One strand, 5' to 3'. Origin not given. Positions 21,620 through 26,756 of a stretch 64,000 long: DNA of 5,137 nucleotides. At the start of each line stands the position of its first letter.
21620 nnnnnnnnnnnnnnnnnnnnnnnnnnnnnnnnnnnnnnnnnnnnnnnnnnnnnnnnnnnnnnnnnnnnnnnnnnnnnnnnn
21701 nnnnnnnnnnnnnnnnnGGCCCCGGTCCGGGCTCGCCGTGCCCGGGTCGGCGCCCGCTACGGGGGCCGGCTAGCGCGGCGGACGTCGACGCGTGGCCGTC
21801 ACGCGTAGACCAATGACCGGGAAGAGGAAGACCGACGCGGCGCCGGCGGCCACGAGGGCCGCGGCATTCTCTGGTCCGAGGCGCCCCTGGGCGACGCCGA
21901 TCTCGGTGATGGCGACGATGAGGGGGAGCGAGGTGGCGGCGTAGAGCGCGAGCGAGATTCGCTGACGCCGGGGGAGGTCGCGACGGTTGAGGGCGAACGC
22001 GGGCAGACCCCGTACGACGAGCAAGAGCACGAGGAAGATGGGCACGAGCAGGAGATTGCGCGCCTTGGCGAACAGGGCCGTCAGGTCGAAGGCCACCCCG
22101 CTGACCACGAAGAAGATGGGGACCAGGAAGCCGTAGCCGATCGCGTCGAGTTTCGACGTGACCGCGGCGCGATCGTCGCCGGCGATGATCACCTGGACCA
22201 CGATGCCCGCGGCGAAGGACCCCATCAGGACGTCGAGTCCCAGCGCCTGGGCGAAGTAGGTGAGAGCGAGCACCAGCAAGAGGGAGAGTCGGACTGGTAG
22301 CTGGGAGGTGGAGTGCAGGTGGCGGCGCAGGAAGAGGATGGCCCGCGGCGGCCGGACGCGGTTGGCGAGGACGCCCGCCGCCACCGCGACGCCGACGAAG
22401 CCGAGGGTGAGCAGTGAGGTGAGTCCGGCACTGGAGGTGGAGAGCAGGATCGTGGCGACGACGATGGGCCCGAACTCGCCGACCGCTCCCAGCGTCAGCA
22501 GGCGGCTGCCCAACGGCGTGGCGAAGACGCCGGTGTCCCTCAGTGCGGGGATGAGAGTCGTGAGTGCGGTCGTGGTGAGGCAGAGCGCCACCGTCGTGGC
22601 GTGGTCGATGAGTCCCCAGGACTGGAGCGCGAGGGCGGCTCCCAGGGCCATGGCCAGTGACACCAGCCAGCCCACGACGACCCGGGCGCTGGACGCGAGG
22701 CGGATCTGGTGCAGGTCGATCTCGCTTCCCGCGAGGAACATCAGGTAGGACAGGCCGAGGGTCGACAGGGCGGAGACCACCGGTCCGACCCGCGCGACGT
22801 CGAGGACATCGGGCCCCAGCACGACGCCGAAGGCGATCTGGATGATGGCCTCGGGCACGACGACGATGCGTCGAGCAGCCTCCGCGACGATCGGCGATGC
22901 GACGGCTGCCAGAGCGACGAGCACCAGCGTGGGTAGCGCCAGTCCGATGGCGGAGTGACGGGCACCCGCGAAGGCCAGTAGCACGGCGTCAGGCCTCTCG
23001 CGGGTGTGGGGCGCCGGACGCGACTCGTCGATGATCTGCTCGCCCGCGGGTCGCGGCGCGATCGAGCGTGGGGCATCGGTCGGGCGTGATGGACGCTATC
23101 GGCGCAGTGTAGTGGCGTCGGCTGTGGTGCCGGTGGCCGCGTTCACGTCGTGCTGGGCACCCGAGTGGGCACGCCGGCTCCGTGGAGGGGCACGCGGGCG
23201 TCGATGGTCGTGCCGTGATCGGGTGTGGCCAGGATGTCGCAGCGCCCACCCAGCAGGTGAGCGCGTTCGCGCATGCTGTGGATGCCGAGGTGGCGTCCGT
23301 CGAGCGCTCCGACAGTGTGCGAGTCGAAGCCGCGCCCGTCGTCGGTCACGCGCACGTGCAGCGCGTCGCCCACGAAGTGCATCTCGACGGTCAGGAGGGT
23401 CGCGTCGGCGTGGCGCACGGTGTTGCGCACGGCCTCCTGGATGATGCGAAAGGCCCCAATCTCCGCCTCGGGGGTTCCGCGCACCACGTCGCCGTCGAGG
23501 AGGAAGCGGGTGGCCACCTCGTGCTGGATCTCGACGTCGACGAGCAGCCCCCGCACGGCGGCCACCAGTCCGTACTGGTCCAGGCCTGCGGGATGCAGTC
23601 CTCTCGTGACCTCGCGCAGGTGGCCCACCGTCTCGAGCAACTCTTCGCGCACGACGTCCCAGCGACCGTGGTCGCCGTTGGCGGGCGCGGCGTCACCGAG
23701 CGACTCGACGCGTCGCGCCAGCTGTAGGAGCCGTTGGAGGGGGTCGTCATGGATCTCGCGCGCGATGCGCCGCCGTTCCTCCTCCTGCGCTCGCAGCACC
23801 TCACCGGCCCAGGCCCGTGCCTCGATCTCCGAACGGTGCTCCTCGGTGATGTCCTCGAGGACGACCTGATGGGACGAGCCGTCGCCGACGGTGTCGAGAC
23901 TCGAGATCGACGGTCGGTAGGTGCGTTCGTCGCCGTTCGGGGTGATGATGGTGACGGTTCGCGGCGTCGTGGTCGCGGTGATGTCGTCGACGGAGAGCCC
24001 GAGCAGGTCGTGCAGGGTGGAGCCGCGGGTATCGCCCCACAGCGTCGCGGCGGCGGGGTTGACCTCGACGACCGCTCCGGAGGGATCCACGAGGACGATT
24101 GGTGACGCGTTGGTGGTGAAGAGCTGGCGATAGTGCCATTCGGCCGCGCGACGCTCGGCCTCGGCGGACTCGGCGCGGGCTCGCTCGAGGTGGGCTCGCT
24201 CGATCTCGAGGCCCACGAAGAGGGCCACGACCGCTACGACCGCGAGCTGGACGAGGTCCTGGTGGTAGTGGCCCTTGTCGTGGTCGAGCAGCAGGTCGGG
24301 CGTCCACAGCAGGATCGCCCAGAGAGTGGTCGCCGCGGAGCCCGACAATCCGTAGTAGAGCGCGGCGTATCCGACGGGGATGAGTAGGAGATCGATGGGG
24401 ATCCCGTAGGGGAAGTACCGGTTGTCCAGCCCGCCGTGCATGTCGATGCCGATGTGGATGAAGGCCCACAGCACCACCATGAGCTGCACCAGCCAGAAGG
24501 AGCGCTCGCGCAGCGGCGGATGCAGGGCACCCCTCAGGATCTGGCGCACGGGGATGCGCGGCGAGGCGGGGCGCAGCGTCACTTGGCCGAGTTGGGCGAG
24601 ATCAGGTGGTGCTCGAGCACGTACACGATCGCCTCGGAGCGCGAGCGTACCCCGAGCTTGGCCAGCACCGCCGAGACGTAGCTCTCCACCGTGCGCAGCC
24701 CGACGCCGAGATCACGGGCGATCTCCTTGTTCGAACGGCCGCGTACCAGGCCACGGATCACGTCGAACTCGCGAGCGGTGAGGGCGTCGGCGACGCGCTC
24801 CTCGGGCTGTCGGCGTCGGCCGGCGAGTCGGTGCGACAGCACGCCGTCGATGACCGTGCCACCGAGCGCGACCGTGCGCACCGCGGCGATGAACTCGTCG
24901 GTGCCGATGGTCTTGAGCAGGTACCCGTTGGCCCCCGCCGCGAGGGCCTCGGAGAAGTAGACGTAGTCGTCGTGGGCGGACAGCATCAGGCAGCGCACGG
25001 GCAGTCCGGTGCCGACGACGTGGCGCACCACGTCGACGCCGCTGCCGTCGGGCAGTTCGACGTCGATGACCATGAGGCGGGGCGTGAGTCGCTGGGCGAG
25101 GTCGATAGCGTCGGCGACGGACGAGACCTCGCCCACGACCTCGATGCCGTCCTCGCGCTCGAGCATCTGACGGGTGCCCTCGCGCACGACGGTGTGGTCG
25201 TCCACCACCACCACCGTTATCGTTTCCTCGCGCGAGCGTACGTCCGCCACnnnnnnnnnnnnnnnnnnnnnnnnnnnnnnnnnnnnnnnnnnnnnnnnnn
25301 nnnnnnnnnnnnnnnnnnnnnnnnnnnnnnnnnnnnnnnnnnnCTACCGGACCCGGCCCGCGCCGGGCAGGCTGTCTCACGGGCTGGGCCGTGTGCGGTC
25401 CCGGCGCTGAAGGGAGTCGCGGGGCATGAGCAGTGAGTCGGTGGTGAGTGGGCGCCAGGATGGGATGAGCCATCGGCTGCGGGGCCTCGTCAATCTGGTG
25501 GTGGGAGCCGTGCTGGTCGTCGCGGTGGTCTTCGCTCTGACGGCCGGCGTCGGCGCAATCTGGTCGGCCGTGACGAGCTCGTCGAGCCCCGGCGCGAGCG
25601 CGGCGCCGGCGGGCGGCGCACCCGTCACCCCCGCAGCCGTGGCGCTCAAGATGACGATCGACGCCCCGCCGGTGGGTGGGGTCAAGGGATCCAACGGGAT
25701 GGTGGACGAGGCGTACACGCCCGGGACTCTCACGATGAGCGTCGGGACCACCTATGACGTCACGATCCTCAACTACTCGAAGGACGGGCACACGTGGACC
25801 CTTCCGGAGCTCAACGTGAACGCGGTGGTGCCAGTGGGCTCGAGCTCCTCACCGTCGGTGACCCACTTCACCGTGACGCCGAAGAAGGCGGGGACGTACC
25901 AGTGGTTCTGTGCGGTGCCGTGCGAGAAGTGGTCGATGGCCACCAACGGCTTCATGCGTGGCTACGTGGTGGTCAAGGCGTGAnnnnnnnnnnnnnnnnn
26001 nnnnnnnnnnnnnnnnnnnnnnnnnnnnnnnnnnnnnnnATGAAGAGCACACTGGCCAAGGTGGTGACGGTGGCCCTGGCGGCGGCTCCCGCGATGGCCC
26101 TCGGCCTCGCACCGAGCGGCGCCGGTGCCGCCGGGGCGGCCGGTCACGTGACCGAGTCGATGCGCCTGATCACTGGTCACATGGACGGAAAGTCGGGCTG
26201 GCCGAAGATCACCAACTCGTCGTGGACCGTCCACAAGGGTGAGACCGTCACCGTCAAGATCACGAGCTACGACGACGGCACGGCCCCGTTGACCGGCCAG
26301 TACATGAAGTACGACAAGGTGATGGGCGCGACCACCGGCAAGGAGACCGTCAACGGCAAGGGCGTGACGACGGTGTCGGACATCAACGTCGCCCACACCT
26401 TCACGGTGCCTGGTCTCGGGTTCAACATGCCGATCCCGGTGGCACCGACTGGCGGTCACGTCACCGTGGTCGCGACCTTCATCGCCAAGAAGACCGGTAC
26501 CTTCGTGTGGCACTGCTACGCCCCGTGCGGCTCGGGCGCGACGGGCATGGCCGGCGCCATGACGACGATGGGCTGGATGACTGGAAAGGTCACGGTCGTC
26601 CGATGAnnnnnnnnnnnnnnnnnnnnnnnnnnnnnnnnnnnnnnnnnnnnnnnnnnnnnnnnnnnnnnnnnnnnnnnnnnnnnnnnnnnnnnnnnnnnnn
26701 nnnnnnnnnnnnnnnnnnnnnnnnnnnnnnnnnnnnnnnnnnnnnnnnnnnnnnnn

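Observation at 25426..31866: Candidate new respiratory complex: ACIII-like quinol module wired to three copper proteins instead of c-type cytochromes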

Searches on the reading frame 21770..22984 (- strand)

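Call 66: search_protein_families(library=pfam, proteins=[window:21770-22984:-], max_evalue=0.01)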
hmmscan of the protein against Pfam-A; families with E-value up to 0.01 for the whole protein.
window:21770-22984:- (404 aa): 1 family
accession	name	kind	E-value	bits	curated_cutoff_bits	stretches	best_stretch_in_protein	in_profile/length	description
PF00999.27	Na_H_Exchanger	-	1.2e-41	143.3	26.2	1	30-390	7-372/375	Sodium/hydrogen exchanger, transmembrane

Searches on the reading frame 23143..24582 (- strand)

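Call 66: search_protein_families(library=pfam, proteins=[window:23143-24582:-], max_evalue=0.01)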
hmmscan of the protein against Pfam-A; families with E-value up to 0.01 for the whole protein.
window:23143-24582:- (479 aa): 6 families
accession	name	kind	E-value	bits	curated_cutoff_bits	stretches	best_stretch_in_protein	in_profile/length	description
PF02518.31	HATPase_c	-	1.3e-11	45.4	26.4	1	374-466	3-109/111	Histidine kinase-, DNA gyrase B-, and HSP90-like ATPase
PF07730.19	HisKA_3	-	5e-08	33.8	24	1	269-333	1-67/68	Histidine kinase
PF13188.13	PAS_8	-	3e-06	27.4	21.8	1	151-196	3-49/65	PAS domain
PF13581.12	HATPase_c_2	-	0.00024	21.6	27.4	1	380-424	35-84/127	Histidine kinase-like ATPase domain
PF00989.32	PAS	-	0.00029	21.3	22.6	1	150-187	2-39/113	PAS fold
PF13426.13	PAS_9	-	0.0069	17.1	27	0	161-205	3-41/103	PAS domain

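Call 83: search_protein_families(library=ncbifam, proteins=[window:23143-24582:-], max_evalue=0.00001)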
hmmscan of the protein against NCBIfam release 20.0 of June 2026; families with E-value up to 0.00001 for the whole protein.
window:23143-24582:- (479 aa): 8 families
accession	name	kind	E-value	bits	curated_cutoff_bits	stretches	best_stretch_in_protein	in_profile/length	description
NF052443.1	SensHisKinMctS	equivalog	1.1e-28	99.8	700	1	254-466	235-448/457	two-component system sensor histidine kinase MctS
NF008649.0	PRK11644.1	equivalog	5.2e-25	88.1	408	1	254-465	288-495/499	signal transduction histidine-protein kinase/phosphatase UhpB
NF052531.1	Strep_LiaS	equivalog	1.8e-20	73.5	450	1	267-466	130-327/328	envelope stress sensor histidine kinase LiaS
NF047786.1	his_kin_MadS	equivalog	7.8e-18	64.8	500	1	265-465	226-434/434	MadS family sensor histidine kinase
NF008184.0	PRK10935.1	equivalog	6.1e-15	54.9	553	1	268-462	362-555/565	nitrate/nitrite two-component system sensor histidine kinase NarQ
NF007896.0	PRK10600.1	equivalog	1.5e-14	53.6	578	1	268-460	389-579/598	nitrate/nitrite two-component system sensor histidine kinase NarX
NF047322.1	HK_morpho_MacS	equivalog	4.4e-10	39.3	300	1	262-465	175-367/367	MacS family sensor histidine kinase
TIGR00229.1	sensory_box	domain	1.6e-07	31.5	22.9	0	146-200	2-52/126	PAS domain S-box protein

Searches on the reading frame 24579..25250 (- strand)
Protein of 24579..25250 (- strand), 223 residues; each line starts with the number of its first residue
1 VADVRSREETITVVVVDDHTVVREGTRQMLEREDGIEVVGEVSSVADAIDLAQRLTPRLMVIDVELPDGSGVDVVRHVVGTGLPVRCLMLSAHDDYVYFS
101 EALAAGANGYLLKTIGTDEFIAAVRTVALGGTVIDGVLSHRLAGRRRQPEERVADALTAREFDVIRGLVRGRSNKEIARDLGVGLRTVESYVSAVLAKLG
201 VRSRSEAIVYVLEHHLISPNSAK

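Call 66: search_protein_families(library=pfam, proteins=[window:24579-25250:-], max_evalue=0.01)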
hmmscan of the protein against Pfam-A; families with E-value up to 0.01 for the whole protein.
window:24579-25250:- (223 aa): 4 families
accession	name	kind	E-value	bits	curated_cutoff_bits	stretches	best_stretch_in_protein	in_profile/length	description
PF00072.30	Response_reg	-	2e-24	86.3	30.2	1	13-125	1-111/111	Response regulator receiver domain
PF00196.25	GerE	-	9.1e-17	60.9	23.5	1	156-210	2-56/57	Bacterial regulatory proteins, luxR family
PF08281.18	Sigma70_r4_2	-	8.7e-05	22.5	25.7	1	169-199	24-54/54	Sigma-70, region 4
PF04218.19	CENP-B_N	-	0.0079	16.3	21.2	0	157-190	7-41/53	CENP-B N-terminal DNA-binding domain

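Call 83: search_protein_families(library=ncbifam, proteins=[window:24579-25250:-], max_evalue=0.00001)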
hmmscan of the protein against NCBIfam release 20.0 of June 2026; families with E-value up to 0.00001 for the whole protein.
window:24579-25250:- (223 aa): 62 families (the best 25 are shown)
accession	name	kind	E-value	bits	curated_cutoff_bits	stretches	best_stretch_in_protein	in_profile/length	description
NF052445.1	RespRegMctR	equivalog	2.8e-47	160.8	300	1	11-216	2-204/205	two-component system response regulator MctR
NF007935.0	PRK10651.1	equivalog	3.9e-44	150.4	250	1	7-215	3-214/216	two-component system response regulator NarL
NF047785.1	respo_reg_MadR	equivalog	7.6e-37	126.7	300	1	11-210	1-202/209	MadR family response regulator transcription factor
NF007708.0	PRK10403.1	equivalog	1.3e-35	122.9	343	1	10-214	6-211/215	nitrate/nitrite response regulator protein NarP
NF011896.0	PRK15369.1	equivalog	7.2e-33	114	242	1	11-210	4-203/211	two component system response regulator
NF007685.0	PRK10360.1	equivalog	1e-32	113.5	258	1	11-206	2-187/196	response regulator transcription factor UhpA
NF007018.1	PRK09483.1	equivalog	7.9e-31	107.4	280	1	11-219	2-211/217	UvrY/SirA/GacA family response regulator transcription factor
NF007419.0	PRK09958.1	equivalog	2.6e-25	89.2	251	1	12-206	2-193/204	acid-sensing system DNA-binding response regulator EvgA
NF007403.0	PRK09935.1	equivalog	8.8e-25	87.5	271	1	12-217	5-210/210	fimbria biosynthesis transcriptional regulator FimZ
NF006900.1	PRK09390.1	equivalog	2.3e-24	86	255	1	10-212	4-198/203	response regulator FixJ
NF041830.1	RR_TF_ErdR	exception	2e-16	60.4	390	1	12-210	3-204/213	response regulator transcription factor ErdR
NF001965.0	PRK00742.1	subfamily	1.4e-15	57.4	293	1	9-115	2-109/357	chemotaxis-specific protein-glutamate methyltransferase CheB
NF008677.0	PRK11697.1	equivalog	4.1e-15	55.8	246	1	11-123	2-111/238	two-component system response regulator BtsR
NF040749.1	tetrathio_RR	equivalog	2.8e-13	50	290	1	13-208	2-185/191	tetrathionate respiration response regulator TtrR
NF041733.1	resp_reg_CseB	equivalog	7.2e-13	48.4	350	1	12-127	2-114/228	two-component system response regulator CseB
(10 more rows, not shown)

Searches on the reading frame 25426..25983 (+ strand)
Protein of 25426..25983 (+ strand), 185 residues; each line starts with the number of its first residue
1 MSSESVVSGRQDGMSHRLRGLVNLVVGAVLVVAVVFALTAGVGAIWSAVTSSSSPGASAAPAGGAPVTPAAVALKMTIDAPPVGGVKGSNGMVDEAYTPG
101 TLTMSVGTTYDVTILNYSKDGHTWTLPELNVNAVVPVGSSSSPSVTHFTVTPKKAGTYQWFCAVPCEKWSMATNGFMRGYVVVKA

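Call 7: search_protein_families(library=pfam, proteins=[window:25426-25983:+], max_evalue=0.1)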
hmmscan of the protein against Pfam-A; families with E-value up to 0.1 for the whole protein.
window:25426-25983:+ (185 aa): 2 families
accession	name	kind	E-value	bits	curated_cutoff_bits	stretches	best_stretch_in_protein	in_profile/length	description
PF13473.12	Cupredoxin_1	-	9.8e-08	32.4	27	1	92-164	27-94/104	Cupredoxin-like domain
PF00127.26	Copper-bind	-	0.081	13.8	21.2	0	97-183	14-98/99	Copper binding proteins, plastocyanin/azurin family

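Call 8: search_protein_families(library=ncbifam, proteins=[window:25426-25983:+], max_evalue=0.1)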
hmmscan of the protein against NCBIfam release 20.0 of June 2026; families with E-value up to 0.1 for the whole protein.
window:25426-25983:+ (185 aa): 2 families
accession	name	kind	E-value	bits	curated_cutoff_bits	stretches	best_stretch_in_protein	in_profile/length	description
TIGR04246.1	nitrous_NosZ_Gp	equivalog_domain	0.02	13.2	625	1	95-184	494-577/578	Sec-dependent nitrous-oxide reductase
TIGR03095.1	rusti_cyanin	equivalog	0.048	13.8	146.7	0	133-183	102-147/148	rusticyanin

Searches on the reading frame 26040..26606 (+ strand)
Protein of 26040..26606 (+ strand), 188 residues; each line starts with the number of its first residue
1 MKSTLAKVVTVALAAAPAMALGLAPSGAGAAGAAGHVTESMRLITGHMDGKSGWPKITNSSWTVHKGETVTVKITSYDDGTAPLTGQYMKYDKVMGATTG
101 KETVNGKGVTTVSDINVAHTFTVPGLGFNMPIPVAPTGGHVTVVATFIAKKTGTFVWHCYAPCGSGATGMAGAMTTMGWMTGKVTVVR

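Call 7: search_protein_families(library=pfam, proteins=[window:26040-26606:+], max_evalue=0.1)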
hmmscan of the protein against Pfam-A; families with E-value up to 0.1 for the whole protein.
window:26040-26606:+ (188 aa): 2 families
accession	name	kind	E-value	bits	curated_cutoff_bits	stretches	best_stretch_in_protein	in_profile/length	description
PF00116.26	COX2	-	0.049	14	22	1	111-170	59-113/120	Cytochrome C oxidase subunit II, periplasmic domain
PF01054.23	MMTV_SAg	-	0.064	14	25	1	56-103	33-80/92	Mouse mammary tumour virus superantigen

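Call 8: search_protein_families(library=ncbifam, proteins=[window:26040-26606:+], max_evalue=0.1)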
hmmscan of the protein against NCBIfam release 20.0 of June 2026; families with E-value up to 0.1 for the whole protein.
window:26040-26606:+ (188 aa): 3 families
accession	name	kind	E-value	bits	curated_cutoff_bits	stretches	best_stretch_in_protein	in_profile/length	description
TIGR02866.1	CoxB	equivalog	0.00016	21.3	147.7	1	113-175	133-190/202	cytochrome c oxidase subunit II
NF052460.1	L-NosZ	equivalog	0.00019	20.1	700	1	66-172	375-474/480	clade III lactonase-type nitrous-oxide reductase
TIGR04244.1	nitrous_NosZ_RR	equivalog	0.0057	15.2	625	0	110-174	564-624/627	TAT-dependent nitrous-oxide reductase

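Call 27: search_solved_structures(query=A2, max_evalue=1, show_alignments=3)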
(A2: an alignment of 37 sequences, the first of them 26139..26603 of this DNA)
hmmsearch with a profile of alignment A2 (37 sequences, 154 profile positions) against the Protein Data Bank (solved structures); distinct sequences matched with E-value up to 1: 138 (the best 60 are shown).
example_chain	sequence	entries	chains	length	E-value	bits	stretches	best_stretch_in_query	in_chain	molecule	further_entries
2lln_A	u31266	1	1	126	0.00011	25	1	74-142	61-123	Cytochrome c oxidase subunit 2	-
2cua_A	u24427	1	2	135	0.00013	24.8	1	73-142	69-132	PROTEIN (CUA)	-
2fwl_B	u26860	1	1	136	0.00013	24.8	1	74-142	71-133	Cytochrome c oxidase subunit II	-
3eh3_B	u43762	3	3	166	0.00022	24.1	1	74-142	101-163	Cytochrome c oxidase subunit 2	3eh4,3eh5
3s33_B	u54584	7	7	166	0.00022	24.1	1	74-142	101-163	Cytochrome c oxidase subunit 2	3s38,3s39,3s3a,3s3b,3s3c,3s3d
2qpe_B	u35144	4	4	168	0.00023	24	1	74-142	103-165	Cytochrome c oxidase subunit 2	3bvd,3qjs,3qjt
1ehk_B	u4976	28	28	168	0.00023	24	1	74-142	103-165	BA3-TYPE CYTOCHROME-C OXIDASE | Cytochrome c oxidase polypeptide II | Cytochrome c oxidase subunit 2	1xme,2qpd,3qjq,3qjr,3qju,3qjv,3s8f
6pty_A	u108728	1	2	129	0.0003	23.6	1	73-142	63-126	Cytochrome c oxidase subunit 2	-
6y7e_A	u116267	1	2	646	0.00031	23.6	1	81-143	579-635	Nitrous-oxide reductase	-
6y71_A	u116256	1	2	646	0.00032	23.6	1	81-143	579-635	Nitrous-oxide reductase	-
6y6y_A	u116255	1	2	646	0.00032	23.6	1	81-143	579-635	Nitrous-oxide reductase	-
7aqa_A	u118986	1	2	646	0.00032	23.6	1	81-143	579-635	Nitrous-oxide reductase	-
6rkz_A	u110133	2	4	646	0.00032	23.6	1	81-143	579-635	Nitrous-oxide reductase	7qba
6y7d_A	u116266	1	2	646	0.00032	23.6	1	81-143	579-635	Nitrous-oxide reductase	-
6y77_A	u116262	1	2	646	0.00032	23.6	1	81-143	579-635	Nitrous-oxide reductase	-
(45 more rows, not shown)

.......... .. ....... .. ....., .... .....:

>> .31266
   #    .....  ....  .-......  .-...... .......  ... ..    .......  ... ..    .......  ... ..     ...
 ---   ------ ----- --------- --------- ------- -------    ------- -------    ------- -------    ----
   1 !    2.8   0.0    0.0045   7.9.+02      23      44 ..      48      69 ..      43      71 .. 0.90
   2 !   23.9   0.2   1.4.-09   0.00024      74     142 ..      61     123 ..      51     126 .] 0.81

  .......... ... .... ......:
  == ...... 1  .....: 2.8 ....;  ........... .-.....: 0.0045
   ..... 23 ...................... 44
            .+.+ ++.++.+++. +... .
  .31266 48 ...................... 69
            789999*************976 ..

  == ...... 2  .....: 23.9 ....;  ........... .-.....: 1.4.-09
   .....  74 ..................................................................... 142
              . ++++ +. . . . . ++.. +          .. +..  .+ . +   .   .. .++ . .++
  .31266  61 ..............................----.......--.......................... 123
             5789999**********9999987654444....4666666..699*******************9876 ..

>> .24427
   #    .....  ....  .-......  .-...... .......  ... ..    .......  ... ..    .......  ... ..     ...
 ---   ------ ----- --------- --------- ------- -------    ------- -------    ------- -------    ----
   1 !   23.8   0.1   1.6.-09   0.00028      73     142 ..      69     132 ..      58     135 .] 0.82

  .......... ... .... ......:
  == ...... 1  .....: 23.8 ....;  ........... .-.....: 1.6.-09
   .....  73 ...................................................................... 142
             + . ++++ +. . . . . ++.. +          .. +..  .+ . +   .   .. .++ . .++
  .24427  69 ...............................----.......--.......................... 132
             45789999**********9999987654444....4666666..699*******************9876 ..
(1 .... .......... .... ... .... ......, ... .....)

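Call 32: predict_structure(alignment_id=A2)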
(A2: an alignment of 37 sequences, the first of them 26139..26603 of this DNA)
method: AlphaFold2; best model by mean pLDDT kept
length: 155 residues; sequences in the alignment: 37
mean_pLDDT: 94.3   pTM: 0.89
mean pLDDT of the five models: 94.3, 93.8, 92.9, 90.9, 90.2
residues with pLDDT >= 90: 132; 70-90: 20; 50-70: 3; < 50: 0
segments of 3 or more residues with pLDDT < 50: none
pLDDT, mean of each block of 10 residues (from residue 1): 95 75 95 98 95 95 98 98 97 98 96 98 95 86 94 98
secondary structure, 60 per line:
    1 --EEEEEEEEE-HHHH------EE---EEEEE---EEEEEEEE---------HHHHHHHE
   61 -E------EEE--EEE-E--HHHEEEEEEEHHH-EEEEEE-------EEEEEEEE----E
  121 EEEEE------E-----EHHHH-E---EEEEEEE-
elements in order: E3-11 H13-16 E28-32 E36-43 H53-59 E69-71 E74-76 E84-90 E95-100 E108-115 E120-125 H139-142 E148-154

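Call 38: fold_search(model_id=the predicted structure, library=pdb)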
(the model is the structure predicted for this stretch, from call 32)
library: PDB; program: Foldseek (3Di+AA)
matches with E <= 10: 1263; with E <= 0.001: 134
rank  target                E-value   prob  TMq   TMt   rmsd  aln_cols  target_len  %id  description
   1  2iwf_A                2.2e-05  1.00  0.50  0.14   3.9       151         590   18  Resting form of pink nitrous oxide reductase from Achromobacter Cycloclastes (released 2006-08-16)
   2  1fwx_D                4.0e-05  1.00  0.50  0.14   3.9       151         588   19  CRYSTAL STRUCTURE OF NITROUS OXIDE REDUCTASE FROM P. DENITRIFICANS (released 2001-09-25)
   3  6wcn                  4.2e-05  1.00  0.49  0.20   5.8       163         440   11  Crystal structure of Laccase from Thermus thermophilus HB27 with an open conformation of beta-hairpin (Average deposited (released 2021-03-31)
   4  1fwx_B                4.5e-05  1.00  0.50  0.14   3.9       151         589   19  CRYSTAL STRUCTURE OF NITROUS OXIDE REDUCTASE FROM P. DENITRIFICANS (released 2001-09-25)
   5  9cpm                  4.7e-05  1.00  0.50  0.21   5.9       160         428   12  Thermus thermophilus HB27 laccase (Tth-Lac) mutant with partial deletion of beta-hairpin sequence (released 2025-02-05)
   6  6w2k_A                4.7e-05  1.00  0.49  0.20   5.8       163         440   11  Crystal structure of laccase from Thermus thermophilus HB27 in reducing conditions (Na2,S2,O2, 20 min) (released 2021-03-10)
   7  1fwx_A                5.3e-05  1.00  0.50  0.14   3.9       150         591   19  CRYSTAL STRUCTURE OF NITROUS OXIDE REDUCTASE FROM P. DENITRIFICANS (released 2001-09-25)
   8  7z3i_A                5.3e-05  1.00  0.41  0.45  11.2       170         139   12  Crystal structure of the cupredoxin AcoP from Acidithiobacillus ferrooxidans, M171A mutant (released 2023-09-13)
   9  7z3b_A                6.0e-05  1.00  0.40  0.44  12.4       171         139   13  Crystal structure of the cupredoxin AcoP from Acidithiobacillus ferrooxidans, reduced form (released 2023-09-13)
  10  7z3b_B                6.3e-05  1.00  0.40  0.47  12.5       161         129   12  Crystal structure of the cupredoxin AcoP from Acidithiobacillus ferrooxidans, reduced form (released 2023-09-13)
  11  1w6l                  8.0e-05  1.00  0.49  0.18   6.5       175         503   14  3D structure of CotA incubated with CuCl2 (released 2005-10-26)
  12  7z3i_B                8.5e-05  1.00  0.40  0.47  12.3       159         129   11  Crystal structure of the cupredoxin AcoP from Acidithiobacillus ferrooxidans, M171A mutant (released 2023-09-13)
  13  4a68                  1.1e-04  1.00  0.49  0.18   6.4       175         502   14  Mutations in the neighbourhood of CotA-laccase trinuclear site: D116N mutant (released 2012-01-25)
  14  9f8x_A                1.3e-04  1.00  0.49  0.14   4.2       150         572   19  Low-dose structure of Marinobacter nauticus nitrous oxide reductase (released 2024-06-19)
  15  6y7d_A                1.3e-04  1.00  0.50  0.15   3.7       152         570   20  Pseudomonas stutzeri nitrous oxide reductase mutant, H433A (released 2021-01-27)
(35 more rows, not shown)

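Call 47: find_homologous_proteins(query=window:26040-26606:+)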
Query window:26040-26606:+ (188 aa): 212 proteins with E <= 0.001 among 2855 candidates; the best 120 are listed.
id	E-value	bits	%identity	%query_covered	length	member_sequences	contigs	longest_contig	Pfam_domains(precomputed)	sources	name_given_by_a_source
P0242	1.4e-116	405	100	100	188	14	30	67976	-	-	-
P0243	5.2e-98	344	86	99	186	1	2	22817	-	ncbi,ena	-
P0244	1.2e-88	314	83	85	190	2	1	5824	-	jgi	jgi:hypothetical protein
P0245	1.3e-80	287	70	99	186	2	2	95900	-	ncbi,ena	-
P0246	3.9e-80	286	70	99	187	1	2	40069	-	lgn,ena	-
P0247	5.9e-80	285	71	99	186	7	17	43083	-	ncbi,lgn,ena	-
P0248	2.3e-79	283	76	86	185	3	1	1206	-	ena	-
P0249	3.2e-79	283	77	80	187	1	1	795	-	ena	-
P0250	1.6e-78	281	76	81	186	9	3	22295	-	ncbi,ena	-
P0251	2.9e-78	280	76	81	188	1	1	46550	-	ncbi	-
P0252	3.2e-78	280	77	80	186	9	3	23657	-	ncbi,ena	-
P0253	1.8e-77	277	74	85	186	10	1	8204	-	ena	-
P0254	2.8e-77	276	70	99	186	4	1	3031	-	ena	-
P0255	3.7e-77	276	70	99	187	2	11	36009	-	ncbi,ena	-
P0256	9.7e-77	275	73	86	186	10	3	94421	-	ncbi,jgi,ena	-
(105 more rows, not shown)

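Call 78: search_protein_representatives(alignment_id=A2)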
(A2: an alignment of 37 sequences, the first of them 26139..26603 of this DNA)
Query: 37 sequences, 154 profile positions. Proteins with E-value up to 0.001 (for the whole library): 1563; up to 1e-10: 400; up to 1e-30: 86. The best 150 are listed.
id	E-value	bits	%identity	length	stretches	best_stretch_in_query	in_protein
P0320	5.0e-68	243.8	-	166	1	2-153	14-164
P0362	1.7e-60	219.4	-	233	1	2-153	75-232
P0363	3.3e-60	218.4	-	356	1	4-153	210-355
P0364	3.4e-59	215.1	-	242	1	3-153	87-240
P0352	3.5e-59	215.1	-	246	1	2-153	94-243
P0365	1.8e-57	209.6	-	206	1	2-154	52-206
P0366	7.8e-57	207.5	-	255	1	4-153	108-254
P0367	9.8e-57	207.1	-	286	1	4-153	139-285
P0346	4.6e-56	204.9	-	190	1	5-153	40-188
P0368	9.5e-56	203.9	-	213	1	4-154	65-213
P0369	1.3e-55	203.5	-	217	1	3-153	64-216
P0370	2.6e-55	202.5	-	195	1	4-153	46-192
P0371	6.4e-55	201.2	-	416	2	25-152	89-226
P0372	2.5e-54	199.3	-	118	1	37-153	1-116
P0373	2.0e-52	193.1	-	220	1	11-154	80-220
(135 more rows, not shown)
